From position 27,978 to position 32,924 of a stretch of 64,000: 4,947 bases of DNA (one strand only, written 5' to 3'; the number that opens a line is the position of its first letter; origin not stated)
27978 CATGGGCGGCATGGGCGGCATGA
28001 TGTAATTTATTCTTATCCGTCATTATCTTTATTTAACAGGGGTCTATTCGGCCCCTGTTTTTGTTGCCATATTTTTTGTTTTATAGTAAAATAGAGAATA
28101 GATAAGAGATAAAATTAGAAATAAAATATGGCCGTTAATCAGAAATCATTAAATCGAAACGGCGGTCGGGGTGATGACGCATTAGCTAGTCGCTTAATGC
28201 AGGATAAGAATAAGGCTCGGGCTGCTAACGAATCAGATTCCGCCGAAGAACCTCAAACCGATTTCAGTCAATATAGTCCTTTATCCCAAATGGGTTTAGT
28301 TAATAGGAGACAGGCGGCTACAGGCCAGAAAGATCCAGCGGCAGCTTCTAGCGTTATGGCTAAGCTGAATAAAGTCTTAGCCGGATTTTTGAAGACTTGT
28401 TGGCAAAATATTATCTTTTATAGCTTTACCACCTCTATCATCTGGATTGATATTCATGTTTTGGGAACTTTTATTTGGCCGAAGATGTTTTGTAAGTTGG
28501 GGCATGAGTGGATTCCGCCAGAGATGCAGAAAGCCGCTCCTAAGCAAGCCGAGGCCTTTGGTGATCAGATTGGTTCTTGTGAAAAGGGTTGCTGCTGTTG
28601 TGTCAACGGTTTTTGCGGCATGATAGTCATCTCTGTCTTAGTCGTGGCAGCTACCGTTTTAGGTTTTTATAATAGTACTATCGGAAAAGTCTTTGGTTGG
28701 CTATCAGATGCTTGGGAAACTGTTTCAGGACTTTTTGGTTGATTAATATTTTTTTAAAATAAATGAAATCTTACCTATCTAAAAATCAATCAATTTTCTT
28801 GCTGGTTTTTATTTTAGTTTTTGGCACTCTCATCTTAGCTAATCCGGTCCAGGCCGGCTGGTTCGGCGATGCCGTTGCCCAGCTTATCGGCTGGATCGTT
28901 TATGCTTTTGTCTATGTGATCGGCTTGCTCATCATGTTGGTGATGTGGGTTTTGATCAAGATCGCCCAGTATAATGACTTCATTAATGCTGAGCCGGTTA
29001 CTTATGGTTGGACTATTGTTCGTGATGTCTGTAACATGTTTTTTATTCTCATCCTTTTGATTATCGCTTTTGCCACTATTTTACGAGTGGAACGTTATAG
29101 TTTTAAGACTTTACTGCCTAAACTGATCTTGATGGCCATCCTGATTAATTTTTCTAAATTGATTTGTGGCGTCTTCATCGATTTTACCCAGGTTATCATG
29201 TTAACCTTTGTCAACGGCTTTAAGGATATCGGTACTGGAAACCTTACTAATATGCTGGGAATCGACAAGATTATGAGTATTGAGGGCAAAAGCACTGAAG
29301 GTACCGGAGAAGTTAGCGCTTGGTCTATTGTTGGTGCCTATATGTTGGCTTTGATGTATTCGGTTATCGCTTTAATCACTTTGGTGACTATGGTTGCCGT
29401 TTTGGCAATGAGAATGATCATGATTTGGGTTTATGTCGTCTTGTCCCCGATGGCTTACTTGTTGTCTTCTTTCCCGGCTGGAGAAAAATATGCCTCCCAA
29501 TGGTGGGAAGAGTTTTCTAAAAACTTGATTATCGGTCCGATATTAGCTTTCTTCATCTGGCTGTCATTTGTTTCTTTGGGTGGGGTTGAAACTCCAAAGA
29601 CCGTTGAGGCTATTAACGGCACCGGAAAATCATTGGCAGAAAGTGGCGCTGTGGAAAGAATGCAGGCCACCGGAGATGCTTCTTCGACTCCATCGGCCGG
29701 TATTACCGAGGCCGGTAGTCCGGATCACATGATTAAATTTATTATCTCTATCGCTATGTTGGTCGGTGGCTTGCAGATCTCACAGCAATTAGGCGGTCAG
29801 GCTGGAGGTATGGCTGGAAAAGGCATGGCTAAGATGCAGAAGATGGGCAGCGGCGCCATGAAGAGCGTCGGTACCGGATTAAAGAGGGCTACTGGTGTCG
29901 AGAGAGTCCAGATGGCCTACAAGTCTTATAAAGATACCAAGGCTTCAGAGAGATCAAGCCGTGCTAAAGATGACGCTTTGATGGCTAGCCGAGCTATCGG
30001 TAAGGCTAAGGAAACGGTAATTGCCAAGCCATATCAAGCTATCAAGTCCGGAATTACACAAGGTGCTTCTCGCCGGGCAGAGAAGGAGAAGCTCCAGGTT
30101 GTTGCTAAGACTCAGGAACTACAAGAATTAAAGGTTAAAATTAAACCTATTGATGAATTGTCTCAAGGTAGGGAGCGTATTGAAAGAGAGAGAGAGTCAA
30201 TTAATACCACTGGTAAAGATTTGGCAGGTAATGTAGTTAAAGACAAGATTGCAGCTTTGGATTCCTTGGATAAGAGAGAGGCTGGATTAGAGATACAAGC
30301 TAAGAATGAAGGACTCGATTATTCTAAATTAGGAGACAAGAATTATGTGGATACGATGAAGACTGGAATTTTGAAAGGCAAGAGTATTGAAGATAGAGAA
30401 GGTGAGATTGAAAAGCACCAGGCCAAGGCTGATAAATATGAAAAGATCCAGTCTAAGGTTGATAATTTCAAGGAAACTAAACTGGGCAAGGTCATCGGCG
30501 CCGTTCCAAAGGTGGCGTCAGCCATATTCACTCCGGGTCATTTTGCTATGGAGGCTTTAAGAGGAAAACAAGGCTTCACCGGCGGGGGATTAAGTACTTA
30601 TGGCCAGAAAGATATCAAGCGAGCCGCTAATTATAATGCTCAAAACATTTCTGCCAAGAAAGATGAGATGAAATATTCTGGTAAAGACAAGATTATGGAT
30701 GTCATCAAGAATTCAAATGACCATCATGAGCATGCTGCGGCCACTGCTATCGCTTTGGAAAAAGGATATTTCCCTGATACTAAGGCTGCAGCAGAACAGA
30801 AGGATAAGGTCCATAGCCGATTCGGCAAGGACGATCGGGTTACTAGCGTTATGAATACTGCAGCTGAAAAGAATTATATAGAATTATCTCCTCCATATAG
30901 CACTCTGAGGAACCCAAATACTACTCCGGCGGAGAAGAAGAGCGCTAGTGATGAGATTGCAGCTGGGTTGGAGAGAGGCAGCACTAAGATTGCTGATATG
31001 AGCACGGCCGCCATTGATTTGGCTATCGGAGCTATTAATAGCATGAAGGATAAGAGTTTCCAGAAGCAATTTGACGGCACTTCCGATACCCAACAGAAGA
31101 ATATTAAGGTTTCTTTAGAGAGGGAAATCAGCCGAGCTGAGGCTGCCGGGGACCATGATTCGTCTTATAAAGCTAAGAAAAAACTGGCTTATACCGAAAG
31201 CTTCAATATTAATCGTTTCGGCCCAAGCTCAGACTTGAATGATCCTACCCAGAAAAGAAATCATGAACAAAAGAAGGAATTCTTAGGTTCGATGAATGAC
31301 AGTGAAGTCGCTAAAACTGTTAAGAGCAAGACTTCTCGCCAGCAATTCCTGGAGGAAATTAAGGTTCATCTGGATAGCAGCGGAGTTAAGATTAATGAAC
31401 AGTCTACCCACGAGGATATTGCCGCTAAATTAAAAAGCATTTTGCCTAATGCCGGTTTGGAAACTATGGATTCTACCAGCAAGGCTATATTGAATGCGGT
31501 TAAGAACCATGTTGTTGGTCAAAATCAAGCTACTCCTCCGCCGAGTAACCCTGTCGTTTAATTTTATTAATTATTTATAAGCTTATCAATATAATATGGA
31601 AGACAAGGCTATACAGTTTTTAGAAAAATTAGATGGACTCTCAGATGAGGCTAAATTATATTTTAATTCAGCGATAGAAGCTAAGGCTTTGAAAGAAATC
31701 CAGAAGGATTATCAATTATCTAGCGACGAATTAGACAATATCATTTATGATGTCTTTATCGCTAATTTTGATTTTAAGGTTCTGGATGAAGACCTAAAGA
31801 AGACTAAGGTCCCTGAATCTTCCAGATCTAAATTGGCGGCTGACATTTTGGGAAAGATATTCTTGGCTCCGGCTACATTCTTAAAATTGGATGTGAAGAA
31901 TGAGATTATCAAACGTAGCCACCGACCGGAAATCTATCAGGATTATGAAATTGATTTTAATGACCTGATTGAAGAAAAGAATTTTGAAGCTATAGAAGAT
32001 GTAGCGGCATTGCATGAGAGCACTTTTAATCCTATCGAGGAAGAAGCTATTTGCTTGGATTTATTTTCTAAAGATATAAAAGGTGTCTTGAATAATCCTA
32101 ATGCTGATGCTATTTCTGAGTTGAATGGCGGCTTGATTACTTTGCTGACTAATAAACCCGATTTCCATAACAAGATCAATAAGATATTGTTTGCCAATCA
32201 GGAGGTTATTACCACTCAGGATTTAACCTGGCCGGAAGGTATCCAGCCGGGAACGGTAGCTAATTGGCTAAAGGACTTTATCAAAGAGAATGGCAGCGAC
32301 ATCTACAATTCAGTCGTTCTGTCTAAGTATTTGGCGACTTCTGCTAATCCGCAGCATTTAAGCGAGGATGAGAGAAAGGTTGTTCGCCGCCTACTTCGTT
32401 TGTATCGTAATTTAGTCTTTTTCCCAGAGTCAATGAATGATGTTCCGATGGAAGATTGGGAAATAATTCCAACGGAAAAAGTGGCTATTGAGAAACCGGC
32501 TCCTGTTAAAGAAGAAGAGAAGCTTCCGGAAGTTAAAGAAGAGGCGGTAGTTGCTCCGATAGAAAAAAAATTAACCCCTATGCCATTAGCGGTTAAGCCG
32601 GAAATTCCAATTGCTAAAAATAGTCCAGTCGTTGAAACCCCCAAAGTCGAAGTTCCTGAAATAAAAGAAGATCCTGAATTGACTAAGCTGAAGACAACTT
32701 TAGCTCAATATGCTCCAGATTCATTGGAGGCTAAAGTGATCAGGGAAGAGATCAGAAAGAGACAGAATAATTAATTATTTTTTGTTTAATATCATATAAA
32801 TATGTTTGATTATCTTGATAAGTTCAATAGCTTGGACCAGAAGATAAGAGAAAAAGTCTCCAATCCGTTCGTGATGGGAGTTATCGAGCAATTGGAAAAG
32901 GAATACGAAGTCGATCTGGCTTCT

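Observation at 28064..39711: Ten-gene single-promoter operon: a minimal VirB3/VirB4/VirB6-type secretion-like apparatus with six orphan partners, transcriptionally fused to radA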

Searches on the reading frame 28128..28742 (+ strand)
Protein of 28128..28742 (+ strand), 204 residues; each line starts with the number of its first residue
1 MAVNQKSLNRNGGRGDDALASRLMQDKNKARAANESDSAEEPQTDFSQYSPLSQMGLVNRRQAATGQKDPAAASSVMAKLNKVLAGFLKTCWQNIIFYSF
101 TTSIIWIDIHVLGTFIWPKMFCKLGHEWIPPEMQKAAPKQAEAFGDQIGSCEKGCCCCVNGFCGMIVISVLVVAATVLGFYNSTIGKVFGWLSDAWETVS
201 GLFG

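Call 3: search_protein_families(library=pfam, proteins=[window:28128-28742:+], max_evalue=1)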
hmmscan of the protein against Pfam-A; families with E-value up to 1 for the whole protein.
window:28128-28742:+ (204 aa): 1 family
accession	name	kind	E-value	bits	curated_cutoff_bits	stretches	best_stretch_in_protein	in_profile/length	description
PF10999.13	DUF2839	-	0.94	10.3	22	0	55-117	1-54/67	Protein of unknown function (DUF2839)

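Call 5: search_protein_families(library=ncbifam, proteins=[window:28128-28742:+], max_evalue=0.1)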
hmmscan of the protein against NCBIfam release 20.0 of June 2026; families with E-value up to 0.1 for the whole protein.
window:28128-28742:+ (204 aa): 0 families

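Call 54: search_protein_families(library=pfam, alignment_id=A6, max_evalue=0.1)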
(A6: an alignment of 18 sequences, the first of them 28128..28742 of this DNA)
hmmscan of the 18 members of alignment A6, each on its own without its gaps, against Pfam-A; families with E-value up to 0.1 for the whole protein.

A. member 1, window:28128-28742:+ (204 aa): 0 families

B. families by the number of members that match (of 18 scanned): 5 families
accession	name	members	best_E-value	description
PF20990.2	DUF2207_C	1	0.0049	Predicted membrane protein (DUF2207) C-terminal domain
PF23996.1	DUF7314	1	0.014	Domain of unknown function (DUF7314)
PF15396.11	FAM60A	1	0.052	Protein Family FAM60A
PF24284.1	DUF7472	1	0.075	Family of unknown function (DUF7472)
PF12420.13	DUF3671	1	0.081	Fam-L, Fam-M like protein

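Call 55: search_solved_structures(query=A6, max_evalue=5)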
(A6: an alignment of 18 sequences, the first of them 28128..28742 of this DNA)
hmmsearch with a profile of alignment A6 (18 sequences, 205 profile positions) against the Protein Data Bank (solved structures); distinct sequences matched with E-value up to 5: 0.

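Call 67: search_protein_families(library=phrogs, proteins=[window:28128-28742:+], max_evalue=0.01)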
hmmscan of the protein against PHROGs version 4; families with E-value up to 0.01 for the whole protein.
window:28128-28742:+ (204 aa): 0 families

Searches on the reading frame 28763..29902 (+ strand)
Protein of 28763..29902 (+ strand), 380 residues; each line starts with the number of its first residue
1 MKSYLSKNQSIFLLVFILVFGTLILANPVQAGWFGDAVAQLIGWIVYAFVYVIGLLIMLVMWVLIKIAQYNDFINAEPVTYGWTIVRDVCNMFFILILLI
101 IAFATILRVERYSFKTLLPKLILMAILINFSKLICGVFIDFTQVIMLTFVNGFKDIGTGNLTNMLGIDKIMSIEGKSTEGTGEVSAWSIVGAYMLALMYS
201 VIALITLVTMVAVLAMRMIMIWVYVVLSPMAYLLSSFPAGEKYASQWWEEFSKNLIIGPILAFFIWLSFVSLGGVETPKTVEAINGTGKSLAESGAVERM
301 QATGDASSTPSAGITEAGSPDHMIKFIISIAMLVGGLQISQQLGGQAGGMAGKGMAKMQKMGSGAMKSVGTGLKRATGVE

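Call 30: find_homologous_proteins(query=window:28763-29902:+, max_evalue=0.00001)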
Query window:28763-29902:+ (380 aa): 145 proteins with E <= 0.00001 among 8000 candidates; the best 120 are listed.
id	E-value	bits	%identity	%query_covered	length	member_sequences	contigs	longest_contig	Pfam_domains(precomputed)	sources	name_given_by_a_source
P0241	1.1e-135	471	58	100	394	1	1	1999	-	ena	-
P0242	8.6e-126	438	56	98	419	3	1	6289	-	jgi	-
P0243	1.1e-120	421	54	100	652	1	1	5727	-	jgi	jgi:hypothetical protein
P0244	6.9e-112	392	52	100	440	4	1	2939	-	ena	-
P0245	3.4e-106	374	54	97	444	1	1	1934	-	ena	-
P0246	1.5e-104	368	56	82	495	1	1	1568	-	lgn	-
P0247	1.1e-100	355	49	93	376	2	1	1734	-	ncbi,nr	ncbi:MAG: hypothetical protein Q8N57_03185, partial [bacterium]|nr:hypothetical protein [bacterium]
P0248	6.2e-98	346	49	98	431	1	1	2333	-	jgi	-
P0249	3.7e-97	344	48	94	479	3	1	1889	-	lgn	-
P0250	1.9e-96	342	48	95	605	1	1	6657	-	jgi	-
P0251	1.2e-95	339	53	83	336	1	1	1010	PF19590.5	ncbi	ncbi:MAG: hypothetical protein COU30_01665, partial [Candidatus Magasanikbacteria bacterium CG10_big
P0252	6.9e-95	336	58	72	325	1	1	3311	-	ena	-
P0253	1.2e-94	336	48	99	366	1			-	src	-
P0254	4.1e-94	334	51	93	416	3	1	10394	-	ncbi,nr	ncbi:hypothetical protein KJ806_01805, partial [Patescibacteria group bacterium]|nr:hypothetical pro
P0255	1.6e-93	332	50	91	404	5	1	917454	-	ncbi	-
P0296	2.0e-64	236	50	59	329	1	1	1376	PF04610.20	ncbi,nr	ncbi:MAG TPA: type IV secretion system protein, partial [Patescibacteria group bacterium]|nr:type IV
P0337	7.6e-31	126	29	85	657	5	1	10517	PF04610.20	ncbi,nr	ncbi:type IV secretion system protein [Patescibacteria group bacterium]|nr:type IV secretion system 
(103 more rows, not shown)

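Call 34: search_protein_families(library=pfam, alignment_id=A2, max_evalue=0.001)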
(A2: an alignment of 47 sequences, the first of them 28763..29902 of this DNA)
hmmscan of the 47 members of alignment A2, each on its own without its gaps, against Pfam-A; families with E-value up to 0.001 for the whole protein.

A. member 1, window:28763-29902:+ (380 aa): 0 families

B. families by the number of members that match (of 47 scanned): 2 families
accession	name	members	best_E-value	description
PF04610.19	TrbL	5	2.5e-06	TrbL/VirB6 plasmid conjugal transfer protein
PF23455.1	DUF7129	1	0.00083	Domain of unknown function (DUF7129)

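Call 37: search_solved_structures(query=A2, max_evalue=10)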
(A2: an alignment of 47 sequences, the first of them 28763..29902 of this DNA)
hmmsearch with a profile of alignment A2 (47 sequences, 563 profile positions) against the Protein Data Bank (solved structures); distinct sequences matched with E-value up to 10: 59.
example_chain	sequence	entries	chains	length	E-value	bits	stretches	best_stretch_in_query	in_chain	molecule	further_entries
3lll_A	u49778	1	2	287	0.071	15.3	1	401-544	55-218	Protein kinase C and casein kinase substrate in neurons protein 2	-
3abh_A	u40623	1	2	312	0.091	15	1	401-544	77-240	Protein kinase C and casein kinase substrate in neurons protein 2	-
3aco_A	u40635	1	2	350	0.12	14.5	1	401-544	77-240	Protein kinase C and casein kinase substrate in neurons protein 2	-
3q0k_A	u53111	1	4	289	0.16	14.2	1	401-544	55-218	Protein kinase C and casein kinase substrate in neurons protein 2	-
8ohd_C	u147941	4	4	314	0.38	12.9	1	388-504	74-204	DDRGK domain-containing protein 1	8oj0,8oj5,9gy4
6zj3_SK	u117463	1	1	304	0.39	12.9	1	403-507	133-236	Ribosomal protein eS8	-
6uxv_C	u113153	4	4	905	0.46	12.7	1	414-538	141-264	SWI/SNF chromatin-remodeling complex subunit SNF5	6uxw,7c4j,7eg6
7egm_C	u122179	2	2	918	0.47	12.6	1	414-538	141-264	SWI/SNF chromatin-remodeling complex subunit SNF5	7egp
7pzy_H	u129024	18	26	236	0.59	12.3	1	326-456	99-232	40S ribosomal protein S6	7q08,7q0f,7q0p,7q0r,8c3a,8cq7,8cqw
9d80_A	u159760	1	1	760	0.73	12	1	333-531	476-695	Portal protein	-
3qe6_A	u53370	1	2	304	0.97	11.6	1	426-543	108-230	Protein kinase C and casein kinase II substrate protein 3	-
5vo5_A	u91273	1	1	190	1.1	11.5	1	401-505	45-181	Coiled-coil and C2 domain-containing protein 1-like,GH13992p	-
5e85_A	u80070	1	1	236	1.3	11.1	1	441-543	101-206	78 kDa glucose-regulated protein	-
3syv_A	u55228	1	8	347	1.4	11.1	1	401-543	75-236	Protein kinase C and casein kinase II substrate protein 3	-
6s1m_C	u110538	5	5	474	1.5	11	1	328-457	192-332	DNA polymerase delta subunit 3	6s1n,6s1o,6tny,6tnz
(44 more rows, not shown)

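Call 43: predict_structure(alignment_id=A2)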
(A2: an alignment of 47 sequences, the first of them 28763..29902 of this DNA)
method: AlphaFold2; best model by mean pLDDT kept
length: 380 residues; sequences in the alignment: 47
mean_pLDDT: 78.9   pTM: 0.71
mean pLDDT of the five models: 78.9, 77.4, 75.6, 75.4, 74.9
residues with pLDDT >= 90: 139; 70-90: 140; 50-70: 65; < 50: 36
segments of 3 or more residues with pLDDT < 50: 25-31, 294-313, 378-380
pLDDT, mean of each block of 10 residues (from residue 1): 61 71 49 72 85 90 91 92 97 94 91 87 94 95 94 82 74 61 71 84 88 92 96 93 95 94 91 60 52 47 44 60 85 89 74 75 72 57
secondary structure, 60 per line:
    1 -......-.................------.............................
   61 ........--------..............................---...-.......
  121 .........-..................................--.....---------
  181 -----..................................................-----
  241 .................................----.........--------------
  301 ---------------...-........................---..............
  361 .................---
elements in order: H2-7 H9-25 H32-68 H77-106 H114-129 H131-164 H167-171 H186-235 H241-273 H278-286 H320-343 H347-377

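Call 47: fold_search(model_id=the predicted structure, library=pdb)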
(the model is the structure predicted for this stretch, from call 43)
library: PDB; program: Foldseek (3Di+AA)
matches with E <= 10: 178; with E <= 0.001: 0
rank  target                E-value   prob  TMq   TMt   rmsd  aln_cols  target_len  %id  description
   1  8rt9_F                4.7e-03  1.00  0.27  0.34  16.0       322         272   12  Stalk complex full-length structure (TrwJ/VirB5-TrwI/VirB6) from the fully-assembled R388 type IV secretion system det (released 2024-06-19)
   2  8rtd_L                6.4e-03  1.00  0.28  0.36  10.3       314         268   12  Stalk-Arches-IMC structure from the fully-assembled R388 type IV secretion system determined by cryo-EM. (released 2024-06-19)
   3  7o3v_J                1.2e-02  1.00  0.36  0.47   9.4       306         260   12  Stalk complex structure (TrwJ/VirB5-TrwI/VirB6) from the fully-assembled R388 type IV secretion system determined by c (released 2022-06-22)
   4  7o3v_F                1.4e-02  1.00  0.32  0.42  10.0       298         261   11  Stalk complex structure (TrwJ/VirB5-TrwI/VirB6) from the fully-assembled R388 type IV secretion system determined by c (released 2022-06-22)
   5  7o3v_G                1.5e-02  1.00  0.30  0.40  10.8       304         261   13  Stalk complex structure (TrwJ/VirB5-TrwI/VirB6) from the fully-assembled R388 type IV secretion system determined by c (released 2022-06-22)
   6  7n6g_3R               1.3e-01  0.18  0.12  0.13  57.1       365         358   10  C1 of central pair (released 2022-05-18)
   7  8rtd_H                1.4e-01  0.87  0.24  0.37  18.6       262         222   11  Stalk-Arches-IMC structure from the fully-assembled R388 type IV secretion system determined by cryo-EM. (released 2024-06-19)
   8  7n6g_3P               1.4e-01  0.25  0.14  0.15  57.5       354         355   12  C1 of central pair (released 2022-05-18)
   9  7o3v_H                2.1e-01  0.91  0.24  0.43  12.7       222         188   14  Stalk complex structure (TrwJ/VirB5-TrwI/VirB6) from the fully-assembled R388 type IV secretion system determined by c (released 2022-06-22)
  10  8rtd_I                2.1e-01  0.80  0.24  0.38  17.7       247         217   14  Stalk-Arches-IMC structure from the fully-assembled R388 type IV secretion system determined by cryo-EM. (released 2024-06-19)
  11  7udn_B                4.0e-01  0.44  0.21  0.27  22.3       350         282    8  Crystal structure of designed helical repeat protein RPB_PLP1_R6 in alternative conformation 2 (released 2023-03-22)
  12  7n6g_3O               4.3e-01  0.25  0.19  0.20  54.4       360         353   11  C1 of central pair (released 2022-05-18)
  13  7sqc_1K               4.7e-01  0.10  0.12  0.12  53.8       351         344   11  Ciliary C1 central pair apparatus isolated from Chlamydomonas reinhardtii (released 2022-04-13)
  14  7o3v_I                6.2e-01  0.51  0.22  0.38  13.2       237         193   13  Stalk complex structure (TrwJ/VirB5-TrwI/VirB6) from the fully-assembled R388 type IV secretion system determined by c (released 2022-06-22)
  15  5i7d_A                6.2e-01  0.18  0.18  0.17  53.5       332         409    9  Crystal Structure of srGAP2 F-BARx WT Form-2 (released 2017-08-30)
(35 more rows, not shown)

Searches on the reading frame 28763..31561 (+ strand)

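Call 3: search_protein_families(library=pfam, proteins=[window:28763-31561:+], max_evalue=1)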
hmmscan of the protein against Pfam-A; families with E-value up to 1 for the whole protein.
window:28763-31561:+ (932 aa): 2 families
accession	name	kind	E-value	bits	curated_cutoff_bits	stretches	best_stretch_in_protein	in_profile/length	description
PF03159.24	XRN_N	-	0.29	10.9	22.9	1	552-661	112-212/241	XRN 5'-3' exonuclease N-terminus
PF19174.5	DUF5856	-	0.43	12.1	34.6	0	550-577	8-35/94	Family of unknown function (DUF5856)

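Call 5: search_protein_families(library=ncbifam, proteins=[window:28763-31561:+], max_evalue=0.1)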
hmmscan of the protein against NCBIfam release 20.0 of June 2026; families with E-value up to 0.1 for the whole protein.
window:28763-31561:+ (932 aa): 0 families

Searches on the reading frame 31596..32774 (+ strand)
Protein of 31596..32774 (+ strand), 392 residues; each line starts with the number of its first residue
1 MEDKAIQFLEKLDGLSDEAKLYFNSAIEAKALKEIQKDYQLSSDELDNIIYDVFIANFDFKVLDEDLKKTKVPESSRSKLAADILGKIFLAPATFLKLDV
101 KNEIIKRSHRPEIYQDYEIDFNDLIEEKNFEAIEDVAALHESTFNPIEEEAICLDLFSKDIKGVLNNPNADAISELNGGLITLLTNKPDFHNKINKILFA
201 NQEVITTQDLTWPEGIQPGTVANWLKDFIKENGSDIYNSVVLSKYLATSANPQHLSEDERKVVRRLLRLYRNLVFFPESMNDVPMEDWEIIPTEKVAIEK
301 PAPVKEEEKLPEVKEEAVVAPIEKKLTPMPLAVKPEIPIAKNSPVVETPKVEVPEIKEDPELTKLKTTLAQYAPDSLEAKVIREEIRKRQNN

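Call 3: search_protein_families(library=pfam, proteins=[window:31596-32774:+], max_evalue=1)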
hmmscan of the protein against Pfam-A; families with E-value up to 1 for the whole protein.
window:31596-32774:+ (392 aa): 1 family
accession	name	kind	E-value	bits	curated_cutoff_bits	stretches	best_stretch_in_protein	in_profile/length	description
PF14493.12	HTH_40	-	0.18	12.5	27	0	115-150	39-75/89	Helix-turn-helix domain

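Call 5: search_protein_families(library=ncbifam, proteins=[window:31596-32774:+], max_evalue=0.1)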
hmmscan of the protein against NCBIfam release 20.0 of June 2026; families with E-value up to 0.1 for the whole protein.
window:31596-32774:+ (392 aa): 0 families

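Call 52: search_solved_structures(query=A5, max_evalue=1)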
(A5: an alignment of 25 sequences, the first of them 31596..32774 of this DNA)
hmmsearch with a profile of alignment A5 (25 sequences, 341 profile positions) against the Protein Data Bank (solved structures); distinct sequences matched with E-value up to 1: 5.
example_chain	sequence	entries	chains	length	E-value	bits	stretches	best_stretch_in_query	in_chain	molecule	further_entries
9xj1_F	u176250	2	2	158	0.15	15.2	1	297-339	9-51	Photosystem I reaction center subunit III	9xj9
7bqn_A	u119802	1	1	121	0.32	14.1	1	260-327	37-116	Rei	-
9s1l_F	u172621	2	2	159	0.33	14.1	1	297-339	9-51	Photosystem I reaction center subunit III (PsaF)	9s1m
5zji_F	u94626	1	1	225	0.45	13.6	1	293-339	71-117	Photosystem I reaction center subunit III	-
7ew6_F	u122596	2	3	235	0.9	12.6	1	293-339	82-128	Photosystem I reaction center subunit III, chloroplastic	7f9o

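Call 67: search_protein_families(library=phrogs, proteins=[window:31596-32774:+], max_evalue=0.01)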
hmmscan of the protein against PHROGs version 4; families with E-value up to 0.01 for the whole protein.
window:31596-32774:+ (392 aa): 0 families
